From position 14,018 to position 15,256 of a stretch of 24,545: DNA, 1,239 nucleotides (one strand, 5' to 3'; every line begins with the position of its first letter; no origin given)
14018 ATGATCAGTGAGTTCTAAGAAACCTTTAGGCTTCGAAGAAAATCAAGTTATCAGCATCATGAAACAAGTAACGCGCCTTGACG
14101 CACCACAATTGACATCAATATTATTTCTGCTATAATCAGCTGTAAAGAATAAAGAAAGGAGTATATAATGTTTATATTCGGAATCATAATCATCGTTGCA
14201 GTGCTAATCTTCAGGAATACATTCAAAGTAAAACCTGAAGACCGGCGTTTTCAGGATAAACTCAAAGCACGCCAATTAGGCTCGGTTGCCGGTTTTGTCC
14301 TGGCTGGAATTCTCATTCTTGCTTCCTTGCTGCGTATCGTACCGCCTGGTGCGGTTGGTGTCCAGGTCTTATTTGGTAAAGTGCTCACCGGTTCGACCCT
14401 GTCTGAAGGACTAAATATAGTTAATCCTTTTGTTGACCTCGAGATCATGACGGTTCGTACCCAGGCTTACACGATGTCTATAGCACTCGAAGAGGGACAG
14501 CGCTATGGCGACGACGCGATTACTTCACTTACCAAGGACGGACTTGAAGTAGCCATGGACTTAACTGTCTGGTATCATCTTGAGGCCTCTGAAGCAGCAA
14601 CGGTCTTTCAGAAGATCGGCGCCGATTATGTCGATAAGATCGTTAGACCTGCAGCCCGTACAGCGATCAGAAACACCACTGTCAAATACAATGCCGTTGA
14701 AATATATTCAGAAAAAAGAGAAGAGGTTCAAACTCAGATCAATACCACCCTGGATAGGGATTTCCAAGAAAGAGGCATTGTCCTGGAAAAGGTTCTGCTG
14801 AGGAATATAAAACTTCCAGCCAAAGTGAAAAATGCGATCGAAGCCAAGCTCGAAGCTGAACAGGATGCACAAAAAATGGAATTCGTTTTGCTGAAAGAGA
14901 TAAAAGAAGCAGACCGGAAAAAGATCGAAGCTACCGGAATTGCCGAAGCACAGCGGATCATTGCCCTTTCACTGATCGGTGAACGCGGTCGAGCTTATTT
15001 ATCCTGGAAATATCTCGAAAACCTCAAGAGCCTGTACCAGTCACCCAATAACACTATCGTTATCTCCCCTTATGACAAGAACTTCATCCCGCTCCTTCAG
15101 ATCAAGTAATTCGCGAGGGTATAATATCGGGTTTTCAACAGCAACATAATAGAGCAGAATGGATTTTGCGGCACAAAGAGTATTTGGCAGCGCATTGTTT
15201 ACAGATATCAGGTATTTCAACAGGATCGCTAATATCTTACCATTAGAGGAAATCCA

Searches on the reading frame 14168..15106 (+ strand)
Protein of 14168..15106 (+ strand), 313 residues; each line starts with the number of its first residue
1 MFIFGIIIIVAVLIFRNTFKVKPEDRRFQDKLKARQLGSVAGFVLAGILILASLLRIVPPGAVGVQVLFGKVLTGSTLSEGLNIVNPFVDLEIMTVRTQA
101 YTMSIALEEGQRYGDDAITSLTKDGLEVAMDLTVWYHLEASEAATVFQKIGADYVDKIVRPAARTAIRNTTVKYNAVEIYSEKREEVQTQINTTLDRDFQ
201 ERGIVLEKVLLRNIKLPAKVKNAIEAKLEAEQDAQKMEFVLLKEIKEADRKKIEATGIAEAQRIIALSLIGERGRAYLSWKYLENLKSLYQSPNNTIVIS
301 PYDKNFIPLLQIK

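Call 3: search_protein_families(library=pfam, proteins=[window:14168-15106:+], max_evalue=0.01)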
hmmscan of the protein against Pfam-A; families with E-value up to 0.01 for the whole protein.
window:14168-15106:+ (313 aa): 2 families
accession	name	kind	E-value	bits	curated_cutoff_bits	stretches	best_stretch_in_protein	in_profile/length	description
PF01145.31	Band_7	-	1.1e-32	114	23.6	1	57-242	2-166/176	SPFH domain / Band 7 family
PF13421.11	Band_7_1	-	0.0016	18.6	24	1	176-227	155-206/211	SPFH domain-Band 7 family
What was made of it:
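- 14168..15109 (+): SPFH/Band 7 membrane protein, the invariant upstream same-strand neighbour. PF01145 1.1e-32 (call 3).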

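Call 6: search_protein_families(library=padloc, proteins=[window:14168-15106:+], max_evalue=0.01)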
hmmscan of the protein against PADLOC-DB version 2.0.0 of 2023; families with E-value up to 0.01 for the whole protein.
window:14168-15106:+ (313 aa): 0 families

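Call 7: search_protein_families(library=ncbifam, proteins=[window:14168-15106:+], max_evalue=0.01)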
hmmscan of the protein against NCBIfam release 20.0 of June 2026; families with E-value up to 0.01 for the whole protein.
window:14168-15106:+ (313 aa): 2 families
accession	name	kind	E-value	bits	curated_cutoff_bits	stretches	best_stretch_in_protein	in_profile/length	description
TIGR01933.1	hflK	equivalog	1.5e-10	41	159.4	1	56-263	2-189/261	FtsH protease activity modulator HflK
TIGR01932.1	hflC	equivalog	0.0051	15.7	134.4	1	156-236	146-226/318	protease modulator HflC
